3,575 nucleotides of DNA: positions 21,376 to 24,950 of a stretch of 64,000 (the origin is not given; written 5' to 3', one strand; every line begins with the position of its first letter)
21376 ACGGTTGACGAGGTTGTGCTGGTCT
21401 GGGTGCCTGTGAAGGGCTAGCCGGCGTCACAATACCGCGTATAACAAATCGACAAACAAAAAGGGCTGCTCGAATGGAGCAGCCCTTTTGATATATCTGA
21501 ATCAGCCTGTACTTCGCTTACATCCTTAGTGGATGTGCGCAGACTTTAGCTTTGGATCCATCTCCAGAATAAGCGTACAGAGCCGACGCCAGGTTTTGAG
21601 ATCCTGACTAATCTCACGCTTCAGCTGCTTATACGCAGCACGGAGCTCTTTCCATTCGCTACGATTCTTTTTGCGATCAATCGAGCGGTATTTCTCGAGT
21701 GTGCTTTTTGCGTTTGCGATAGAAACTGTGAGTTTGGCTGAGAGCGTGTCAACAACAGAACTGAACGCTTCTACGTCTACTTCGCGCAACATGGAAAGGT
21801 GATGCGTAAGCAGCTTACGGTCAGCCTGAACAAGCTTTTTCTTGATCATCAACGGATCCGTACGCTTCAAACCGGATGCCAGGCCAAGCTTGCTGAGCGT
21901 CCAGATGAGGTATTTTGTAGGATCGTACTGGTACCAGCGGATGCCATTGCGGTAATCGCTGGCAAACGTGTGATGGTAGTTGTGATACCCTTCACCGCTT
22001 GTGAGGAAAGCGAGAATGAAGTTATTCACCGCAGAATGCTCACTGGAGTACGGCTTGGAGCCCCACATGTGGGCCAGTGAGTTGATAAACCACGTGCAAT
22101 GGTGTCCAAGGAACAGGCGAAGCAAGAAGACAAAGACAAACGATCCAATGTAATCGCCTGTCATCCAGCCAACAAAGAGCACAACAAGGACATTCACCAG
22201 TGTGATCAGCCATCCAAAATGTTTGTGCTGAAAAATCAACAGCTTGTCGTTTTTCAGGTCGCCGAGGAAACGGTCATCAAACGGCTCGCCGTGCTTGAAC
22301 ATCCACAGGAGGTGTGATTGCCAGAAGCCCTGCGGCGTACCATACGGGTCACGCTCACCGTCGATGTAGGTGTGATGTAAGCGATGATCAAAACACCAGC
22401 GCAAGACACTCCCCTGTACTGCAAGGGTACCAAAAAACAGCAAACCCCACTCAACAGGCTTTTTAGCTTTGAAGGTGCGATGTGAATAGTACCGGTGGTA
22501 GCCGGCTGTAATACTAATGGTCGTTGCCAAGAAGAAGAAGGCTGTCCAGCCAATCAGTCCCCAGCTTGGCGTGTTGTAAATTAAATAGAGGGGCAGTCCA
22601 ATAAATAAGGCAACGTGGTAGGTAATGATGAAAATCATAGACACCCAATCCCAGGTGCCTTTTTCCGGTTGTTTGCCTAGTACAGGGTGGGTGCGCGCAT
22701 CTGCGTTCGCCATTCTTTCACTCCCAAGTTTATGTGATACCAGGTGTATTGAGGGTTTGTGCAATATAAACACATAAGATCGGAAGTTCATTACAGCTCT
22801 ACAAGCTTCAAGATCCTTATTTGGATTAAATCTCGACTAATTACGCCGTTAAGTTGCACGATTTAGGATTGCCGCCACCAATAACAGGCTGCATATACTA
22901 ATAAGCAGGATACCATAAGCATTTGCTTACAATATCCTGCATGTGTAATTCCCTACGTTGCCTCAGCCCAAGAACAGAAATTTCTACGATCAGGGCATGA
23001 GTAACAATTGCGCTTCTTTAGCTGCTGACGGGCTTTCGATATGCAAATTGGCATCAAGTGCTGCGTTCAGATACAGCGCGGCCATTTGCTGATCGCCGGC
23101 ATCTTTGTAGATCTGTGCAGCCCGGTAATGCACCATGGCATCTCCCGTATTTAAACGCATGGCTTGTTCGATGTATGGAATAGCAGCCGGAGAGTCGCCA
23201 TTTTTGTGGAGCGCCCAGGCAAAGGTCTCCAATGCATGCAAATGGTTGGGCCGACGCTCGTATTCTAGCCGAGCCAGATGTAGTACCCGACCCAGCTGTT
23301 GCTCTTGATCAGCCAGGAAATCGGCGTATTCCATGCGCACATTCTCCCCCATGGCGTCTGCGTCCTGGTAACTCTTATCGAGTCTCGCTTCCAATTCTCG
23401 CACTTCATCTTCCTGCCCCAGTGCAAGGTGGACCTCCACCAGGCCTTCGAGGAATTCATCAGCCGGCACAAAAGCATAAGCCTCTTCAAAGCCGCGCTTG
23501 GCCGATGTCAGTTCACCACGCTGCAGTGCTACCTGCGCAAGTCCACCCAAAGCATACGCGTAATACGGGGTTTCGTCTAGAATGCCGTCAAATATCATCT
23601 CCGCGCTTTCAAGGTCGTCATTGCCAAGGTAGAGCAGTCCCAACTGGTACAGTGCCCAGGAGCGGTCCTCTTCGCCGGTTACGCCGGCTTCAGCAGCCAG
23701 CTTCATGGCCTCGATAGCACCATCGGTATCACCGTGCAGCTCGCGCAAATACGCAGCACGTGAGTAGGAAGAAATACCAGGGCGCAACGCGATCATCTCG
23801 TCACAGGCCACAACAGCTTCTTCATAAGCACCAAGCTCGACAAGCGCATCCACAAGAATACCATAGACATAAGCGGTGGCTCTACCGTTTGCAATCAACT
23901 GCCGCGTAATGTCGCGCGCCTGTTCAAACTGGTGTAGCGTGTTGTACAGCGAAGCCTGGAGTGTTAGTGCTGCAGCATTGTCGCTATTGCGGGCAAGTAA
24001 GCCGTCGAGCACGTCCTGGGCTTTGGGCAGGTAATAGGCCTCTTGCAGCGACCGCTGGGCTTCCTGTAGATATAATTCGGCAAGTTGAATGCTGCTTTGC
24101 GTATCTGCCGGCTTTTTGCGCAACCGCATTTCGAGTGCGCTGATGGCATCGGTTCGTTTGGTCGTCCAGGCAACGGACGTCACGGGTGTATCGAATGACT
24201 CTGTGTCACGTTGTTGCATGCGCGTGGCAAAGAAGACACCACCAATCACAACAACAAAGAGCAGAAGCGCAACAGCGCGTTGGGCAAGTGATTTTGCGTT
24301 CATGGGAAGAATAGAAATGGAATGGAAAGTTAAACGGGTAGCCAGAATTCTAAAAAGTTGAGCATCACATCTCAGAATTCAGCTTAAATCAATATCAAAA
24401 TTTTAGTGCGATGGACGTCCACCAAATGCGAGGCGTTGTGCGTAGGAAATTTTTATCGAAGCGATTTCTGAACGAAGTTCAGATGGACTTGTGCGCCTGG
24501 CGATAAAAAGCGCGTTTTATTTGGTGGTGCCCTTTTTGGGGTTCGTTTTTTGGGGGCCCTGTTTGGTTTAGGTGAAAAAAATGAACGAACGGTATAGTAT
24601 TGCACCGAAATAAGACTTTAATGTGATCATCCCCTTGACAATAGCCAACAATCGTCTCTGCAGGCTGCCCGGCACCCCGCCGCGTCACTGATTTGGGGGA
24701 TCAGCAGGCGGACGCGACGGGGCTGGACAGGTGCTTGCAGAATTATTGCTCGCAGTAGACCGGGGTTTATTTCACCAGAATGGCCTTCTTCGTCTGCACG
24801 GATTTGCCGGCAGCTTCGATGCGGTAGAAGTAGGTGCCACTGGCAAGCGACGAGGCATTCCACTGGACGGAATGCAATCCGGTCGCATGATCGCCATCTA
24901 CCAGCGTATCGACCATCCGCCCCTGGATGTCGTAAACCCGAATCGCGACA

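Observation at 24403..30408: Pair of ~190-nt structured inverted repeats bracketing a 5.6-kb segment, each upstream of an outward-facing gene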

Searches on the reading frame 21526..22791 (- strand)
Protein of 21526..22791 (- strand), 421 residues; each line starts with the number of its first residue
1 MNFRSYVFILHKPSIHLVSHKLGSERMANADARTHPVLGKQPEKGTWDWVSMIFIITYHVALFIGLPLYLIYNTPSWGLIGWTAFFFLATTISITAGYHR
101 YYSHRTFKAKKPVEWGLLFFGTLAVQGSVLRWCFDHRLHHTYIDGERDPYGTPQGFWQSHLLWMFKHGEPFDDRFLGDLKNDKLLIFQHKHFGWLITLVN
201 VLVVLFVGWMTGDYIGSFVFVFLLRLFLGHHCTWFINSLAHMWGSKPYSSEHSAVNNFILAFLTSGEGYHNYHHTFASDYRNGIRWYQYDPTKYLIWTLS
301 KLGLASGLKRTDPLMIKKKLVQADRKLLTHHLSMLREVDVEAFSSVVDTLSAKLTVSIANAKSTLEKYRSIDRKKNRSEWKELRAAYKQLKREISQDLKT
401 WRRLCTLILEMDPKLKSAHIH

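Call 10: search_protein_families(library=pfam, proteins=[window:21526-22791:-], max_evalue=0.01)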
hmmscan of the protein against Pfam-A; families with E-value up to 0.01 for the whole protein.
window:21526-22791:- (421 aa): 1 family
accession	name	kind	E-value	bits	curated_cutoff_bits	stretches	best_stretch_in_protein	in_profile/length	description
PF00487.30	FA_desaturase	-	7.9e-20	72.1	29.7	1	80-296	5-238/253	Fatty acid desaturase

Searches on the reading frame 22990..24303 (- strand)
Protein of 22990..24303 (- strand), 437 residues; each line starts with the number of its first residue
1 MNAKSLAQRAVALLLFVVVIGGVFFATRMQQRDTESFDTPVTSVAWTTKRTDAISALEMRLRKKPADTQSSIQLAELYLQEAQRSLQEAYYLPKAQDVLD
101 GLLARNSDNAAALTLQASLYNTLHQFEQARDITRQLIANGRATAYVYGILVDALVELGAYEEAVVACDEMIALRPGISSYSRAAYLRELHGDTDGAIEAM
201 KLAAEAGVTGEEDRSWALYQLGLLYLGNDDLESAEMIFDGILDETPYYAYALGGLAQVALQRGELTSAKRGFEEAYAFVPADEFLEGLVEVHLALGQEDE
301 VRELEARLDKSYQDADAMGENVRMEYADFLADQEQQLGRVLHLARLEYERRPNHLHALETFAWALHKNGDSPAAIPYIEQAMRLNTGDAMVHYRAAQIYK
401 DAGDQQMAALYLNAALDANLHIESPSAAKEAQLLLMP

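Call 10: search_protein_families(library=pfam, proteins=[window:22990-24303:-], max_evalue=0.01)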
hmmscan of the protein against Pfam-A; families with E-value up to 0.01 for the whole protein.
window:22990-24303:- (437 aa): 14 families
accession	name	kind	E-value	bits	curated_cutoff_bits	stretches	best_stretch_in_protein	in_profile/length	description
PF14559.12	TPR_19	-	5.3e-13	49.5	25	1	226-273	2-49/68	Tetratricopeptide repeat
PF13432.12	TPR_16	-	4.6e-10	40.2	32.7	2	361-418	3-60/65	Tetratricopeptide repeat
PF13431.12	TPR_17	-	4.6e-09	36.3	24.4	0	103-130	6-33/34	Tetratricopeptide repeat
PF13428.12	TPR_14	-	1.2e-08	35.2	23.5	0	216-257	2-43/44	Tetratricopeptide repeat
PF13181.12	TPR_8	-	1.9e-08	34.2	25.7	0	392-419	4-31/34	Tetratricopeptide repeat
PF00515.34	TPR_1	-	4.3e-08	33.1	27.8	0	154-175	11-32/34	Tetratricopeptide repeat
PF13424.12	TPR_12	-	8.7e-08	32.7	30.1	0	340-384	29-74/77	Tetratricopeptide repeat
PF23914.1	TPR_CcmH_CycH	-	1e-07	32.4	42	0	50-132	66-143/158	Cytochrome c-type biogenesis protein H TPR domain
PF07719.23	TPR_2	-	1.2e-06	28.6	27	0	390-418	2-30/34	Tetratricopeptide repeat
PF12895.13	ANAPC3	-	3.9e-05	24.3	27.2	0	98-166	11-78/82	Anaphase-promoting complex, cyclosome, subunit 3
PF25064.1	ARM_TT21_5th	-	0.0006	20.5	27.8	0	227-277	13-63/117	TT21 fifth ARM repeats domain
PF25058.1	ARM_TT21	-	0.0013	19.2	27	0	70-141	14-88/155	Tetratricopeptide repeat protein 21 ARM repeat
PF12569.14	NatA_aux_su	-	0.0019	17.7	33.3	0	362-415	199-252/515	N-terminal acetyltransferase A, auxiliary subunit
PF13174.12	TPR_6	-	0.0023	18.9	26.3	0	217-243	2-28/33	Tetratricopeptide repeat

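Call 74: search_protein_families(library=padloc, proteins=[window:22990-24303:-], max_evalue=0.001)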
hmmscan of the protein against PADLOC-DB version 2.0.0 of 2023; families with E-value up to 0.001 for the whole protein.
window:22990-24303:- (437 aa): 0 families

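Call 75: search_protein_families(library=ncbifam, proteins=[window:22990-24303:-], max_evalue=0.001)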
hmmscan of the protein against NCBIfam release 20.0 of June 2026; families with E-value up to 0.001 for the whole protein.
window:22990-24303:- (437 aa): 8 families
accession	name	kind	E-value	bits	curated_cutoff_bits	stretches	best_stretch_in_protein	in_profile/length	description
TIGR02917.1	PEP_TPR_lipo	equivalog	1.4e-22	79.5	312.2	3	329-416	812-898/899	XrtA/PEP-CTERM system TPR-repeat protein PrsT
NF040959.1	MamA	equivalog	3.7e-11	42.8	200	1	50-205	53-201/204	magnetosome protein MamA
NF052415.1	T3SS_chap_SctY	equivalog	3.1e-09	37.3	70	0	108-173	4-69/106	type III secretion apparatus assembly chaperone SctY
TIGR02521.1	type_IV_pilW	equivalog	4.4e-08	33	154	1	192-312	114-233/234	type IV pilus biogenesis/stability protein PilW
NF002725.1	PRK02603.1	equivalog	2.7e-06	27.5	143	0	196-275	54-132/173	photosystem I assembly protein Ycf3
NF052312.1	T9SS_PorW_SprE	equivalog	0.00018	20.3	250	0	353-420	177-247/716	type IX secretion system periplasmic lipoprotein PorW/SprE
NF008520.0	PRK11447.1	equivalog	0.00029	18.7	858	1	213-411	349-550/1157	cellulose synthase complex outer membrane protein BcsC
NF033762.1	social_mot_Tgl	equivalog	0.00081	18.8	225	0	259-410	41-191/252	social motility TPR repeat lipoprotein Tgl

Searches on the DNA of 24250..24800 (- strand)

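Call 12: search_rna_families(source=window, start=24250, end=24800, threshold=evalue, max_evalue=10)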
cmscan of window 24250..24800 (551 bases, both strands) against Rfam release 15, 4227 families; matches with E-value up to 10: 2.
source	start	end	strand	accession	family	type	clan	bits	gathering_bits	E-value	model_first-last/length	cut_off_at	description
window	24657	24741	+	RF04132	mir-4436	Gene; miRNA;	-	14.5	74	5.4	1-85/85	no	mir-4436 microRNA precursor family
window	24458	24484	-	RF02843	RefA5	Gene; antisense;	-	14.2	91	3.8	1-68/68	no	Enterococcus sRNA A5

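Call 45: build_rna_model(alignment_id=A4)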
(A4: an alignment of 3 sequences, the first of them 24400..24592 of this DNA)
Model R1 built from alignment A4 (3 sequences, 199 columns); structure: RNAalifold consensus.
model positions 196; base pairs 51; branch points 2; effective number of sequences 1.02; information 0.591 bits per position. Calibrated on 0.2 Mb of random sequence (short: E-values are rough).
structure used (alignment columns):
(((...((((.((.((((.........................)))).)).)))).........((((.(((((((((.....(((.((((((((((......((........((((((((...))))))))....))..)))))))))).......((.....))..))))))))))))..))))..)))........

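Call 46: search_with_rna_model(model_id=R1, sources=[window, L002, L003, L004, L005, L006, L007, L008, L015, L016, L017, L018, L019, L020], max_evalue=10)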
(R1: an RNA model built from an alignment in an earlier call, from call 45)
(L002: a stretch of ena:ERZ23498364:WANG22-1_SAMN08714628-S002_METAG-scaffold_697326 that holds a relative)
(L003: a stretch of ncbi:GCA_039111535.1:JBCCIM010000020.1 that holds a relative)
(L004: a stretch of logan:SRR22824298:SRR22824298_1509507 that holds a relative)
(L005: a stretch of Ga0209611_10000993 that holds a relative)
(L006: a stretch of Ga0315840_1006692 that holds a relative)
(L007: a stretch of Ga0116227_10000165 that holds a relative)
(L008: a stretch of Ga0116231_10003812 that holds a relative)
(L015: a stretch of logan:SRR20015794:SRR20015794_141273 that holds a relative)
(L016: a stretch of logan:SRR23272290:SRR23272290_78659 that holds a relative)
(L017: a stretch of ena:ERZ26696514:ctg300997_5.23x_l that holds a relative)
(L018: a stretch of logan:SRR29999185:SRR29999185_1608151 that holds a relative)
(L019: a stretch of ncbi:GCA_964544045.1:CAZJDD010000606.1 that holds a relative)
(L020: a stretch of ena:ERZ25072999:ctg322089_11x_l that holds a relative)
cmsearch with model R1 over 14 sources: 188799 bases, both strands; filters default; matches with E-value up to 10: 11.
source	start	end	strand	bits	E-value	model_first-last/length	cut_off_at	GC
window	30211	30408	+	223.1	6.2e-51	1-196/196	no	0.46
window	24400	24592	-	215.6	3.7e-49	1-196/196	no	0.46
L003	6759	6939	-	209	1.4e-47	1-196/196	no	0.46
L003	2243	2335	-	11.2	1.2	1-196/196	no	0.34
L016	7138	7257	+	8.9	4.6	1-196/196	no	0.38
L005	3615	3691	+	8.8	4.7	1-196/196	no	0.27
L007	9784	9860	-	8.8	4.7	1-196/196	no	0.27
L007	6422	6460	+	8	7.3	11-49/196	no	0.28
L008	7511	7549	+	8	7.3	11-49/196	no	0.28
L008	10872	10948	-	7.6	9.3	1-196/196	no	0.29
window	30324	30342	-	7.5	9.7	111-129/196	no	0.32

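Call 71: search_with_rna_model(model_id=R1, source=window, filters=off, max_evalue=10)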
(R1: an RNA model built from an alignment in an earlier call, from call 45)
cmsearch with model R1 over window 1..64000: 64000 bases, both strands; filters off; matches with E-value up to 10: 16.
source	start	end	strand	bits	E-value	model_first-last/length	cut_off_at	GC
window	30211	30408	+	223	2.2e-51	1-196/196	no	0.46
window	24400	24592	-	215.5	1.3e-49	1-196/196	no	0.46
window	58380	58412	-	11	0.49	102-134/196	no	0.52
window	54431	54517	-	10.9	0.5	1-196/196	no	0.47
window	31585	31615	+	8.9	1.5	103-133/196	no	0.71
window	48342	48443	-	8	2.5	1-196/196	no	0.33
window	30324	30342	-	7.5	3.3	111-129/196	no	0.32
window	2911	2986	-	7.4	3.5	1-196/196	no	0.37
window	41346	41408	+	6.9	4.6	1-196/196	no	0.51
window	35587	35607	+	6.6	5.4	1-196/196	no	0.48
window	56441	56560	+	6.5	5.8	1-196/196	no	0.53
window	30190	30271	-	6.4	6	1-196/196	no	0.44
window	50656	50766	+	6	7.3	1-196/196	no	0.41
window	58385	58406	+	6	7.5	111-132/196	no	0.45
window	53760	53889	+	5.6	9.5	1-196/196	no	0.43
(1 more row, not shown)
